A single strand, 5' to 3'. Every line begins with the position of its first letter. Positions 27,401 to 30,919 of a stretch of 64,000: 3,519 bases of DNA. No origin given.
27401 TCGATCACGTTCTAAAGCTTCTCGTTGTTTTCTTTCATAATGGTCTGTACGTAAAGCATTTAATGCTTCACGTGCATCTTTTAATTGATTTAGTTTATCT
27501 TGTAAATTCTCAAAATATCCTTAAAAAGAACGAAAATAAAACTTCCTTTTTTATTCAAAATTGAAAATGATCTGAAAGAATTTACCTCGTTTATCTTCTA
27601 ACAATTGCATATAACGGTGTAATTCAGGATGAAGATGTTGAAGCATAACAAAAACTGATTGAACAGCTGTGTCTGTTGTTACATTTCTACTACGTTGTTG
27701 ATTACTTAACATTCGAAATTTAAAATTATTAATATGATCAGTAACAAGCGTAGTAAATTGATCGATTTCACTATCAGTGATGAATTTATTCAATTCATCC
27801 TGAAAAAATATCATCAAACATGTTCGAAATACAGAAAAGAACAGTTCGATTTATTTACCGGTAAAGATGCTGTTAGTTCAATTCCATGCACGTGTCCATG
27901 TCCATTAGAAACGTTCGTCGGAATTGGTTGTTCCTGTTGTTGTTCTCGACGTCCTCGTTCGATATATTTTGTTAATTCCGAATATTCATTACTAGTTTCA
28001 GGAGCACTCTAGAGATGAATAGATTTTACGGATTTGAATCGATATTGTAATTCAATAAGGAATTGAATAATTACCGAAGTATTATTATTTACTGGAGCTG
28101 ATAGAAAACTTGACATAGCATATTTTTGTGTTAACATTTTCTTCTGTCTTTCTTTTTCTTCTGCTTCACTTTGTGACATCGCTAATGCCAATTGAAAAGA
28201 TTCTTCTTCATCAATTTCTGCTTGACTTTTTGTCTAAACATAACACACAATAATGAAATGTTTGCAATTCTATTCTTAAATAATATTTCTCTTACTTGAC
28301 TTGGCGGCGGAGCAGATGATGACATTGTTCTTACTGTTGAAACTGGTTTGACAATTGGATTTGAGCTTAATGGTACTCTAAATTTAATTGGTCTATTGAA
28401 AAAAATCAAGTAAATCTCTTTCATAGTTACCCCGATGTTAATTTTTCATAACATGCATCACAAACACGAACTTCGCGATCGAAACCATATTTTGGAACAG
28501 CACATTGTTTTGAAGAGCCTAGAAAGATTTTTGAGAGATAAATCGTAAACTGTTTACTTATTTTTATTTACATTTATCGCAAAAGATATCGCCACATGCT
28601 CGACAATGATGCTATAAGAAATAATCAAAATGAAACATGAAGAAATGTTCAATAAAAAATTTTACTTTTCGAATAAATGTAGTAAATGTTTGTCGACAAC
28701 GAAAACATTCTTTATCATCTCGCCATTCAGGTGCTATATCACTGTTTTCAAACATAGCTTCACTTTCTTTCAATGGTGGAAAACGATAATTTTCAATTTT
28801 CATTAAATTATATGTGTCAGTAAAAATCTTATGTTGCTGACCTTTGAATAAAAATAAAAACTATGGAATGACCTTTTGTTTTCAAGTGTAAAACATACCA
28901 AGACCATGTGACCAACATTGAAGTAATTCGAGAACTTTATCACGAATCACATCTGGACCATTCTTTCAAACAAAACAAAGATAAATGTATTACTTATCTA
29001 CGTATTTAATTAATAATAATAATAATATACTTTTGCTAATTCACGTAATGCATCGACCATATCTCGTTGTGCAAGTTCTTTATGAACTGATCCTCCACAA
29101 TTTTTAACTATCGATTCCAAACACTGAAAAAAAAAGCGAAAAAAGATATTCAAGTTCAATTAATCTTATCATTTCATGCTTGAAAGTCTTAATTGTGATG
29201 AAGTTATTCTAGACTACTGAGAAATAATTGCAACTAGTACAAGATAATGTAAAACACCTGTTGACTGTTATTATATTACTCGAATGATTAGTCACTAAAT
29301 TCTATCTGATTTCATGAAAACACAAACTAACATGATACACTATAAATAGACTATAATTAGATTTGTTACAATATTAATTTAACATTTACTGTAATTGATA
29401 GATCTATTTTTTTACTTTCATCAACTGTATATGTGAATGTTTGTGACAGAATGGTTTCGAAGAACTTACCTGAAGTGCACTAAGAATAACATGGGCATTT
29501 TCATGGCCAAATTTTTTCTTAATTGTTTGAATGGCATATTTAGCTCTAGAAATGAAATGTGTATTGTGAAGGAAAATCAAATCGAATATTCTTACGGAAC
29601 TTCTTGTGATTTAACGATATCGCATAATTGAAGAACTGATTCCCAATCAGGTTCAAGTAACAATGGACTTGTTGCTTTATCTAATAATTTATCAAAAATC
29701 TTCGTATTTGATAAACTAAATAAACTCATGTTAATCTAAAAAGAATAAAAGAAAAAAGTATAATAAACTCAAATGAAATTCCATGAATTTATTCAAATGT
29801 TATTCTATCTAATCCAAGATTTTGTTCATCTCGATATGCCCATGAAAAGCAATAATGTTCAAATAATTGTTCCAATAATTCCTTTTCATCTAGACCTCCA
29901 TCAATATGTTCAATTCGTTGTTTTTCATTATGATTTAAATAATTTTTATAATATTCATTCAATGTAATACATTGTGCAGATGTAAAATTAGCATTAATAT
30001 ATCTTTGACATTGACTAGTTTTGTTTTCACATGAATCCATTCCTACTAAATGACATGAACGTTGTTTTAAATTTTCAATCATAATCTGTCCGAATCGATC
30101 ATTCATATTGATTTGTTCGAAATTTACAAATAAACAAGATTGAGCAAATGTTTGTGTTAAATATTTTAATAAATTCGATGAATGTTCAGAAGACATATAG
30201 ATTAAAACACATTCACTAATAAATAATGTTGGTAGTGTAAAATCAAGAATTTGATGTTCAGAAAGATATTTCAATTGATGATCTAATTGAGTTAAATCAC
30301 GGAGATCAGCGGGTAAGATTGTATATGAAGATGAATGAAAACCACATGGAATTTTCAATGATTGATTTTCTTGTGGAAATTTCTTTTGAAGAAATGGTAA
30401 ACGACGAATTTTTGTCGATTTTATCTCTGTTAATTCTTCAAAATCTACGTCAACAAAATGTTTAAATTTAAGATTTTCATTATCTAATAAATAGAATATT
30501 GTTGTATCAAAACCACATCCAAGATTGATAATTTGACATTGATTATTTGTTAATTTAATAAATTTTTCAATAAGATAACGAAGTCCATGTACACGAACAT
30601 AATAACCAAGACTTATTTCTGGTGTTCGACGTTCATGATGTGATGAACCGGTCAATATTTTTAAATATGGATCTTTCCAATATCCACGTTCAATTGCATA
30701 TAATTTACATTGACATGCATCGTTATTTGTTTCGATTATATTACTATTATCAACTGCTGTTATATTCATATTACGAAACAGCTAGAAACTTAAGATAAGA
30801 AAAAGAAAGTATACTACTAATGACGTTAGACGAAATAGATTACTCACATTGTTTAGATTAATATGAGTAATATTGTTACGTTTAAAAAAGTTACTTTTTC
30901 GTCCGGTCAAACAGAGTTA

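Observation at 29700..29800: LCMT1 stop codon and Hrs/HGS start codon only 59 nt apart, with a trans-splice-type acceptor: candidate polycistron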

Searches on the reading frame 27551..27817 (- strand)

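Call 4: search_protein_families(library=pfam, proteins=[window:27551-27817:-], max_evalue=0.01)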
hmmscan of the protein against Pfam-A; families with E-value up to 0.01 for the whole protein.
window:27551-27817:- (88 aa): 1 family
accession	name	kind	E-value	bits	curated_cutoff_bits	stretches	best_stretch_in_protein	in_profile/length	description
PF12210.13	Hrs_helical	-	8.1e-12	45.9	30.6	1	22-82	3-63/95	Hepatocyte growth factor-regulated tyrosine kinase substrate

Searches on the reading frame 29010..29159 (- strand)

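Call 4: search_protein_families(library=pfam, proteins=[window:29010-29159:-], max_evalue=0.01)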
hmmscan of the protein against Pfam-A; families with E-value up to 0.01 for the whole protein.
window:29010-29159:- (49 aa): 1 family
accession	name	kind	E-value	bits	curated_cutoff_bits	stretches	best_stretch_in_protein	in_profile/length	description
PF00790.25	VHS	-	1.6e-05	25.2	29.8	1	12-43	65-96/141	VHS domain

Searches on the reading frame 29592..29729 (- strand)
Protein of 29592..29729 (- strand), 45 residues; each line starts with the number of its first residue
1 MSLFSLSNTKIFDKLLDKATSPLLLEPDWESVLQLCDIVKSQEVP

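Call 4: search_protein_families(library=pfam, proteins=[window:29592-29729:-], max_evalue=0.01)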
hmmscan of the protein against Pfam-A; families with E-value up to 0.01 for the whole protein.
window:29592-29729:- (45 aa): 1 family
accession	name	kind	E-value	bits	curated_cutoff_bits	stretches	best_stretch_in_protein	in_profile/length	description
PF00790.25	VHS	-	1.5e-07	31.8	29.8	1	11-43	6-38/141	VHS domain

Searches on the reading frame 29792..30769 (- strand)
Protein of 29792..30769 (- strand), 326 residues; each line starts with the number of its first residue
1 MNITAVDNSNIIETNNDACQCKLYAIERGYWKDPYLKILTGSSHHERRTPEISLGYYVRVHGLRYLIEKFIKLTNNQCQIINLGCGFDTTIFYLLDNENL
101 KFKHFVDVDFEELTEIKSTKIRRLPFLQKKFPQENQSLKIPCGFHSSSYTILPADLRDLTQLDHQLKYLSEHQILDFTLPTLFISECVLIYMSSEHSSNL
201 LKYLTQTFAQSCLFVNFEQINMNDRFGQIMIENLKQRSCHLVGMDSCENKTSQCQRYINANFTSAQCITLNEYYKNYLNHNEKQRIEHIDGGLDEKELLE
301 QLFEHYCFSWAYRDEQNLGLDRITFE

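Call 4: search_protein_families(library=pfam, proteins=[window:29792-30769:-], max_evalue=0.01)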
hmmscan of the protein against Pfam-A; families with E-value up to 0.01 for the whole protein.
window:29792-30769:- (326 aa): 1 family
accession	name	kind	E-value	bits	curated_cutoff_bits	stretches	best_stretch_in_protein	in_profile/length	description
PF04072.20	LCM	-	4.1e-19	69.6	22.3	1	19-204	10-186/187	Leucine carboxyl methyltransferase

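Call 5: find_homologous_proteins(query=window:29792-30769:-)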
Query window:29792-30769:- (326 aa): 110 proteins with E <= 0.001 among 998 candidates.
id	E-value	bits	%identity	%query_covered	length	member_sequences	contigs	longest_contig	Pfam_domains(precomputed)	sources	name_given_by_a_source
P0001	1.4e-220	750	100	100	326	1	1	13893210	PF04072.21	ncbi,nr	ncbi:hypothetical protein I4U23_030396 [Adineta vaga]|nr:hypothetical protein I4U23_030396 [Adineta 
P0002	1.2e-191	654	86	100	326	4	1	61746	PF04072.21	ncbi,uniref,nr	ncbi:unnamed protein product [Adineta ricciae]|uniref:Leucine carboxyl methyltransferase 1 n=1 Tax=A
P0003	2.3e-182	624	82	100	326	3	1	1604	PF04072.21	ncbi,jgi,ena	jgi:[phosphatase 2A protein]-leucine-carboxy methyltransferase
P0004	8.4e-182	622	82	100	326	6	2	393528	PF04072.21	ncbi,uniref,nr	ncbi:unnamed protein product [Adineta steineri]|uniref:Leucine carboxyl methyltransferase 1 n=1 Tax=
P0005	1.2e-180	618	81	100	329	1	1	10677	PF04072.21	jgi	jgi:[phosphatase 2A protein]-leucine-carboxy methyltransferase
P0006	2.8e-180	617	79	100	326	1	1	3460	PF04072.21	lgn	-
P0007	5.5e-180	616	82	100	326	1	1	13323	PF04072.21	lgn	-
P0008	1.2e-177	608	79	100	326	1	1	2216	PF04072.21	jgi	jgi:[phosphatase 2A protein]-leucine-carboxy methyltransferase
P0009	4.3e-177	607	80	100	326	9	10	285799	PF04072.21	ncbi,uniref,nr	ncbi:unnamed protein product [Rotaria magnacalcarata]|uniref:Leucine carboxyl methyltransferase 1 n=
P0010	4.3e-175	600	78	100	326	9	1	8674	PF04072.21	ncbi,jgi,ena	jgi:[phosphatase 2A protein]-leucine-carboxy methyltransferase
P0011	2.1e-173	595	79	100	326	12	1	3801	PF04072.21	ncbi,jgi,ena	jgi:[phosphatase 2A protein]-leucine-carboxy methyltransferase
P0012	3.7e-173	594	79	100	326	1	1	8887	PF04072.21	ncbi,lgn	-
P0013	7.5e-173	593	78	100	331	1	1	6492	PF04072.21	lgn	-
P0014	1.2e-172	592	78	100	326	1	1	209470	PF04072.21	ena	-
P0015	1.2e-171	589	78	100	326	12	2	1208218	PF04072.21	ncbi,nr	ncbi:unnamed protein product [Rotaria sp. Silwood1]|nr:unnamed protein product [Rotaria sp. Silwood1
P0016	2.4e-171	588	79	100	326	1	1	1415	PF04072.21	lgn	-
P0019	7.7e-168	576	76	100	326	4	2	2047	PF04072.21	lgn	-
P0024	7.1e-160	550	72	100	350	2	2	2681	PF04072.21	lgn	-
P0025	5.3e-159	547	76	94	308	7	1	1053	PF04072.21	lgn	-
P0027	1.7e-147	509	67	99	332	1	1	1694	PF04072.21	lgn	-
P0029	2.6e-125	436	59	99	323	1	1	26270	PF04072.21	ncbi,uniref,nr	ncbi:unnamed protein product [Didymodactylos carnosus]|uniref:Leucine carboxyl methyltransferase 1 n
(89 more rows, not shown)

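Call 6: find_encoding_contigs(protein=window:29792-30769:-, flank=10000, max_places=10)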
Protein window:29792-30769:- (326 aa): no gene with exactly this product is on record in the collection.

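Call 15: find_encoding_contigs(protein=P0006, flank=10000, max_places=6)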
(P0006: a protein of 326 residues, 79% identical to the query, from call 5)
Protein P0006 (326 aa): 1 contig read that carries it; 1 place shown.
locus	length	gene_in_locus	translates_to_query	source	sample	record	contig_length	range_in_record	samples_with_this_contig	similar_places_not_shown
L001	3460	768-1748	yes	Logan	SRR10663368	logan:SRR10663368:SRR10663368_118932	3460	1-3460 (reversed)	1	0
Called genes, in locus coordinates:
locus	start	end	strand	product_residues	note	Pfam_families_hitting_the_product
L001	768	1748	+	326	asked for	PF04072:LCM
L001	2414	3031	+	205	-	-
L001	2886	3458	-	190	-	?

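Call 26: list_cluster_members(proteins=[P0121, P0128, P0111, P0016, P0019, P0024, P0025, P0027, P0003, P0011])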
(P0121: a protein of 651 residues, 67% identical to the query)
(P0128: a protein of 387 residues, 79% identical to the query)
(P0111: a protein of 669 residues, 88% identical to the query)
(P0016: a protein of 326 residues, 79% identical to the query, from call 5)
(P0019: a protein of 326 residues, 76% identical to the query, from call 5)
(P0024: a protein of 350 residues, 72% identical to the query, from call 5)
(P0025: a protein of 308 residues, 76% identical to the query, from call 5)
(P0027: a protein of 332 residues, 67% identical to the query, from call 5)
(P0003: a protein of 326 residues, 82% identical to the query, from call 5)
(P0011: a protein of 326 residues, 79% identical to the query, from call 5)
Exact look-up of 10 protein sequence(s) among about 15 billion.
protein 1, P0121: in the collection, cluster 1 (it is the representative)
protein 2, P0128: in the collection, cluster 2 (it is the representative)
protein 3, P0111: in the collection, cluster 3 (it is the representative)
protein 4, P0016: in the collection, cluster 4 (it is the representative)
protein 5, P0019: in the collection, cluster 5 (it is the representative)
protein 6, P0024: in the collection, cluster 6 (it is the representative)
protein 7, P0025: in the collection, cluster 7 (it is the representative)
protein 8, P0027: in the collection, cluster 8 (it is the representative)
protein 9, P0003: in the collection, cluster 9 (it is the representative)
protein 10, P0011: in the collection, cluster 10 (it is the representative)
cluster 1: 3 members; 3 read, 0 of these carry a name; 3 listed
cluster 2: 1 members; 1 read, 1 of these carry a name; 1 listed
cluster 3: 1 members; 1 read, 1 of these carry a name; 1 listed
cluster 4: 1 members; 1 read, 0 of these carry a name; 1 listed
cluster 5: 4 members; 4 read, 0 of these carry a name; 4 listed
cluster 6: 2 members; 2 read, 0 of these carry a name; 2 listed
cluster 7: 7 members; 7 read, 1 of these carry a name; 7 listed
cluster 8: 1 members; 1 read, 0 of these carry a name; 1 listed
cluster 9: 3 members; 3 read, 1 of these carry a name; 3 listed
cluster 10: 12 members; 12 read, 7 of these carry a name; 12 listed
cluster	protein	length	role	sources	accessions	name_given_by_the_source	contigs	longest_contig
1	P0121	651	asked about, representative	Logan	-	-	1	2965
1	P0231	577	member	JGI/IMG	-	-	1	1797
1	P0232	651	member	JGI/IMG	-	-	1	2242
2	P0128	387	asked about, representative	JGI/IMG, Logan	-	growth factor-regulated tyrosine kinase substrate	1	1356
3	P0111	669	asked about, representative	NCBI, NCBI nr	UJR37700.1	hypothetical protein I4U23_030395 [Adineta vaga]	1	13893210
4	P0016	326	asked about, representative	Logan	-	-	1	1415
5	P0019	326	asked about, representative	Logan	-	-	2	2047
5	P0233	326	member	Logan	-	-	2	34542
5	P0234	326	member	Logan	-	-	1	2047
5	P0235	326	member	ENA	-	-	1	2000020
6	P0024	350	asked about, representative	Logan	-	-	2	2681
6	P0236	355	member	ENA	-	-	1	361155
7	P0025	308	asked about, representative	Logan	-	-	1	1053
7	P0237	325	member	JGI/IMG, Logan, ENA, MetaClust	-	\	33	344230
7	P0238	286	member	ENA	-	-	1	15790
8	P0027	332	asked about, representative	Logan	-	-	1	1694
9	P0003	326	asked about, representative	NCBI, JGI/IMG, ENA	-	[phosphatase 2A protein]-leucine-carboxy methyltransferase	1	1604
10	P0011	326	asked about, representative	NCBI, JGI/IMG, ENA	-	[phosphatase 2A protein]-leucine-carboxy methyltransferase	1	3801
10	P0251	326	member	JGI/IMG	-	-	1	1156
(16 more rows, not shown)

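Call 27: find_encoding_contigs(protein=P0232, flank=10000, max_places=4)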
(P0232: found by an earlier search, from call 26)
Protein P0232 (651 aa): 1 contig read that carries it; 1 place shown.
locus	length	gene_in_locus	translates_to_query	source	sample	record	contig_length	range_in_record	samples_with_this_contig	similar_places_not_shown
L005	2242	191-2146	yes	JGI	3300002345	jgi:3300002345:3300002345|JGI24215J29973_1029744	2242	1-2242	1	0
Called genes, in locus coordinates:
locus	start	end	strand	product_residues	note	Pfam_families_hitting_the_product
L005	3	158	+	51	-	?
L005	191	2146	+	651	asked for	PF00790:VHS, PF01363:FYVE, PF12210:Hrs_helical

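Call 28: find_encoding_contigs(protein=P0251, flank=10000, max_places=4)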
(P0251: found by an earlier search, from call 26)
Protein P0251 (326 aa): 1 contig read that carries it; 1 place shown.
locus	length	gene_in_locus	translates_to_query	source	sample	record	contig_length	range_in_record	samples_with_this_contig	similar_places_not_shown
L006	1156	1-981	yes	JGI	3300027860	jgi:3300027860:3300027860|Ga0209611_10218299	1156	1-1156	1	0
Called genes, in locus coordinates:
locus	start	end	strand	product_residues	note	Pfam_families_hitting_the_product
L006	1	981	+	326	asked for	PF04072:LCM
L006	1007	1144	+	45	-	PF00790:VHS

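Call 48: find_encoding_contigs(protein=P0024, flank=10000, max_places=4)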
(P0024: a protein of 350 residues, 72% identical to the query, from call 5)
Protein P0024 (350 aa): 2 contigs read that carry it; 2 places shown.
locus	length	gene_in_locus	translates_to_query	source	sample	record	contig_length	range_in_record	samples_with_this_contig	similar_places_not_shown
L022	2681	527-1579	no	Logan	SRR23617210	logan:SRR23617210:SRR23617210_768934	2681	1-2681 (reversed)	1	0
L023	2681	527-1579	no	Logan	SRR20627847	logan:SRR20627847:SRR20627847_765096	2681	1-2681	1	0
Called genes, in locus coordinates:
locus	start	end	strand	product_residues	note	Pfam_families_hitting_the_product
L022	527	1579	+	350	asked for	PF04072:LCM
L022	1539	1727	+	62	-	PF00790:VHS (weak)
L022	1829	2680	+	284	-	?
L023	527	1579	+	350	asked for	PF04072:LCM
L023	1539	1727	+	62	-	PF00790:VHS (weak)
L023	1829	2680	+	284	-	?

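Call 49: find_encoding_contigs(protein=P0027, flank=10000, max_places=4)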
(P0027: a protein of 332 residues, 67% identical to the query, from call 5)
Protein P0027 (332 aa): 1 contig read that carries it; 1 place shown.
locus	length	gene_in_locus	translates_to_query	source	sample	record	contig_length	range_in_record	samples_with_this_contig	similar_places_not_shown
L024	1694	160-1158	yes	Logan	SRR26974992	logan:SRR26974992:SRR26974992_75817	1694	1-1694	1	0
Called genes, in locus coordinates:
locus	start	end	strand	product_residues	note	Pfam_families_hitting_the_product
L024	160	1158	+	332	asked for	PF04072:LCM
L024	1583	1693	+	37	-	?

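Call 52: find_encoding_contigs(protein=P0029, flank=6000, max_places=2)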
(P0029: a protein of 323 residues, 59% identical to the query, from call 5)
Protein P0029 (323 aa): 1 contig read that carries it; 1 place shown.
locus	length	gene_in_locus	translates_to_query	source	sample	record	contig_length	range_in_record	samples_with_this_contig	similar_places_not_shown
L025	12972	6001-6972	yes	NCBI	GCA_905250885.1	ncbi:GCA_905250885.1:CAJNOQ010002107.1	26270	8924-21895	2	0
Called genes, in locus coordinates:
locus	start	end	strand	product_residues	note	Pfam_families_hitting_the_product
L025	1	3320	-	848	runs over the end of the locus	PF13815:Dzip-like_N, PF25977:DZIP1 (weak)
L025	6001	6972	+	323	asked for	PF04072:LCM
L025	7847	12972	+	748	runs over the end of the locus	PF00790:VHS, PF01363:FYVE, PF12210:Hrs_helical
